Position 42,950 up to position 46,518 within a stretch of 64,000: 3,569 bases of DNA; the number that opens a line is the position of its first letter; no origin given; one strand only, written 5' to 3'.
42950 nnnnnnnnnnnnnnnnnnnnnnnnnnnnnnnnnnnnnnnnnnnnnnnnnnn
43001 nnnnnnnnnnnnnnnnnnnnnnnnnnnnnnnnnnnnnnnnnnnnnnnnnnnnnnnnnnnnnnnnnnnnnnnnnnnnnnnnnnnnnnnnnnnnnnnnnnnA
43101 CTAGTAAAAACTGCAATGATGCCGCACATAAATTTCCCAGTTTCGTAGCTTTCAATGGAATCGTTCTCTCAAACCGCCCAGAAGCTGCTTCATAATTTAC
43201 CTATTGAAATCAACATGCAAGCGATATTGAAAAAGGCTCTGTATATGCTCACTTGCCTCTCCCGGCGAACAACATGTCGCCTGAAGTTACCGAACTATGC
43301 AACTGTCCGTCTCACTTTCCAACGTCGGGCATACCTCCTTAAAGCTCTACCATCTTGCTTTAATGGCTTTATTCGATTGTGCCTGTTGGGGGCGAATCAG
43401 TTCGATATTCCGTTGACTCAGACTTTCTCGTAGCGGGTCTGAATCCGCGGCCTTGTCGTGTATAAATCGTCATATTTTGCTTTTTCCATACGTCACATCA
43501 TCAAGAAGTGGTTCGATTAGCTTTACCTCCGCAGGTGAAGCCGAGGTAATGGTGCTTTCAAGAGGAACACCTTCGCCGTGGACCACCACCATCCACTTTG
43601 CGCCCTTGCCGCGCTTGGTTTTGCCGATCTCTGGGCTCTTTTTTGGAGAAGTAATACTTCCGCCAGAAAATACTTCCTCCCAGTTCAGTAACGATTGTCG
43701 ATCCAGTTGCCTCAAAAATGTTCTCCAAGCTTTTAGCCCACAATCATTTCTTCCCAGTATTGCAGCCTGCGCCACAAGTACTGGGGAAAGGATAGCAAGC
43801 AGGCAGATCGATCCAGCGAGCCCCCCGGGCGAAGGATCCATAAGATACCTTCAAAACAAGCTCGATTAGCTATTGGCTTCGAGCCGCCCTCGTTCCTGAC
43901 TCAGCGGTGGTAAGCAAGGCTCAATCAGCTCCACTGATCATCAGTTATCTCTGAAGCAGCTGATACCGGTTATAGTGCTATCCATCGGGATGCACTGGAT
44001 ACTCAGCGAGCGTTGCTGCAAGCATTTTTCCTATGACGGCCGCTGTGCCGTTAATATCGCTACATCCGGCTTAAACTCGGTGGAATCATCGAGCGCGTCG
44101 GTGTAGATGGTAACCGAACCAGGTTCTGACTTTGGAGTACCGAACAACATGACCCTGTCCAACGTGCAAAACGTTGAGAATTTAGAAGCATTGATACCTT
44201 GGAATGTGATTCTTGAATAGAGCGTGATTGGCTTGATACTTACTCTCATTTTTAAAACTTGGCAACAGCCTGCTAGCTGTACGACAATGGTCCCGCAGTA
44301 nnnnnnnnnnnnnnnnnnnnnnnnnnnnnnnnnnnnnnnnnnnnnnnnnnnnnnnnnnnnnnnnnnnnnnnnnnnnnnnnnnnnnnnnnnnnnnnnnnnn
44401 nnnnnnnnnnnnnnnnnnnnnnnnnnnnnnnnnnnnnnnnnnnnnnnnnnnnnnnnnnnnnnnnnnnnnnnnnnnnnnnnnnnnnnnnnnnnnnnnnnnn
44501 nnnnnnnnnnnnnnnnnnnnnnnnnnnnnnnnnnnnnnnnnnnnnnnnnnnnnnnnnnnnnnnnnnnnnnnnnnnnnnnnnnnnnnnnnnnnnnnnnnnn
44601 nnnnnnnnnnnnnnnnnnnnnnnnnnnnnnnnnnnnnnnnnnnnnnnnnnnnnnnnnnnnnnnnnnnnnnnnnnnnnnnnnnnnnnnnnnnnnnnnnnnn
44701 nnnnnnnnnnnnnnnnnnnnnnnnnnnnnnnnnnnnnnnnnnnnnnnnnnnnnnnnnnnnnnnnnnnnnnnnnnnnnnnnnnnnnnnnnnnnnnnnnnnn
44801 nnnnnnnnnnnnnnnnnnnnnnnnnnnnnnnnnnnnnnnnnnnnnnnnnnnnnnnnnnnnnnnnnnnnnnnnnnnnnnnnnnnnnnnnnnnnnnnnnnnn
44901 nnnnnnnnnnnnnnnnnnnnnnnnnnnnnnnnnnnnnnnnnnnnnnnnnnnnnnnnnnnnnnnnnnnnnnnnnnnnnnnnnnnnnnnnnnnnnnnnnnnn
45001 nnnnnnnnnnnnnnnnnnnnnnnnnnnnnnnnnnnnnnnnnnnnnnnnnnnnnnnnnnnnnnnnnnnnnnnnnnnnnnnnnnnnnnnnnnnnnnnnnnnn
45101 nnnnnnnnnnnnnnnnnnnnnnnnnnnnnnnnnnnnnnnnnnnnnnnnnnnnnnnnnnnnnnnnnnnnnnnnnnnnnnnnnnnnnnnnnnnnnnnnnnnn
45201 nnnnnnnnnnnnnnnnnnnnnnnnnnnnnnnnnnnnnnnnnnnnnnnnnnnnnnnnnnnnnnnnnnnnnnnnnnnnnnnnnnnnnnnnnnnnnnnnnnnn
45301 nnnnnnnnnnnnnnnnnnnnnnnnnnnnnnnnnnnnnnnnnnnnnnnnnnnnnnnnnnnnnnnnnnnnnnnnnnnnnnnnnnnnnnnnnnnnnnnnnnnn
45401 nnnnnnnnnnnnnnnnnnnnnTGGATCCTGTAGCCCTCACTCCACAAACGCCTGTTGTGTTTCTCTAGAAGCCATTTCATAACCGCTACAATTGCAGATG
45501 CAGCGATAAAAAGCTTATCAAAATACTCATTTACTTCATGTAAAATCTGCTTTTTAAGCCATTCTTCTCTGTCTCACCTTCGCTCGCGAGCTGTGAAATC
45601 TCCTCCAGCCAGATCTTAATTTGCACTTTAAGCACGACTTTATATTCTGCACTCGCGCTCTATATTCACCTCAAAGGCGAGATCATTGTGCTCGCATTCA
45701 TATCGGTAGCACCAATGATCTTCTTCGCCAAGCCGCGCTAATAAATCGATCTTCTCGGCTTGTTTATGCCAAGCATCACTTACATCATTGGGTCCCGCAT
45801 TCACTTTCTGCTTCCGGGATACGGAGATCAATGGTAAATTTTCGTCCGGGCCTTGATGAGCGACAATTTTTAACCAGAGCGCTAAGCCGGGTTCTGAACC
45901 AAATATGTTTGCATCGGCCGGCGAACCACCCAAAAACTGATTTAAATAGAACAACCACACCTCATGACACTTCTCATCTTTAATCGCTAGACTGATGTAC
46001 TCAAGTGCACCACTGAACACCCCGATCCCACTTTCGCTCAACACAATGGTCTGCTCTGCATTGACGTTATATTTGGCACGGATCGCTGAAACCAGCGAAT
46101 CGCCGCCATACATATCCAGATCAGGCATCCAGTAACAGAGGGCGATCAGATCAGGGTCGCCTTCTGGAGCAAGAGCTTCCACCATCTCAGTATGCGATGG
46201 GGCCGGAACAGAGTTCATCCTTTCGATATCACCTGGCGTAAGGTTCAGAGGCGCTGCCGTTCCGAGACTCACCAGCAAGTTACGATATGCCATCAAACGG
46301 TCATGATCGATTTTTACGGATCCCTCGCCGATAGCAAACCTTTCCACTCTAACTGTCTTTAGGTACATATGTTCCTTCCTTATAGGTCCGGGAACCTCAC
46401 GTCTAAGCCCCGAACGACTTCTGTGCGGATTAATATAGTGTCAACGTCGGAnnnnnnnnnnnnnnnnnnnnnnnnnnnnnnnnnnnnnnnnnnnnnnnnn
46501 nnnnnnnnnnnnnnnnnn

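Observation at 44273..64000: Cluster B: AT-rich island with a non-canonical aryl-polyene-like lipid pathway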

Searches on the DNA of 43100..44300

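Call 92: search_rna_families(source=window, start=43100, end=44300, threshold=evalue, max_evalue=1)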
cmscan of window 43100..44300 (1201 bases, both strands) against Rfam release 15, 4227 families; matches with E-value up to 1: 0.
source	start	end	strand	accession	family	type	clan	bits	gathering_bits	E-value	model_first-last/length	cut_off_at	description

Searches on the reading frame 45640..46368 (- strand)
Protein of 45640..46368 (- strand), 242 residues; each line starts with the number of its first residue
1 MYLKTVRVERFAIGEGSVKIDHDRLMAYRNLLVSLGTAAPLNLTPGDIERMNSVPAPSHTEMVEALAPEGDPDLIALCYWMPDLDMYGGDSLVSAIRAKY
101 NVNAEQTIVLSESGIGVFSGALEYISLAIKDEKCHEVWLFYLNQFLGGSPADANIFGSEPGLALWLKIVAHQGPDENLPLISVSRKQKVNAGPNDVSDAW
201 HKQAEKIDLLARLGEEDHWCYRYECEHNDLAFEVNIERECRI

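Call 4: search_protein_families(library=pfam, proteins=[window:45640-46368:-], max_evalue=0.01)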
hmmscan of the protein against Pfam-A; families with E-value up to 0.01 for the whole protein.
window:45640-46368:- (242 aa): 0 families

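Call 6: search_protein_families(library=ncbifam, proteins=[window:45640-46368:-], max_evalue=0.01)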
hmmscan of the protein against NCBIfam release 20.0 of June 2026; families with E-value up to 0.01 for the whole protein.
window:45640-46368:- (242 aa): 0 families

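Call 20: search_protein_families(library=pfam, proteins=[window:45640-46368:-], max_evalue=10)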
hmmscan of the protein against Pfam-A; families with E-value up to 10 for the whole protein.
window:45640-46368:- (242 aa): 0 families
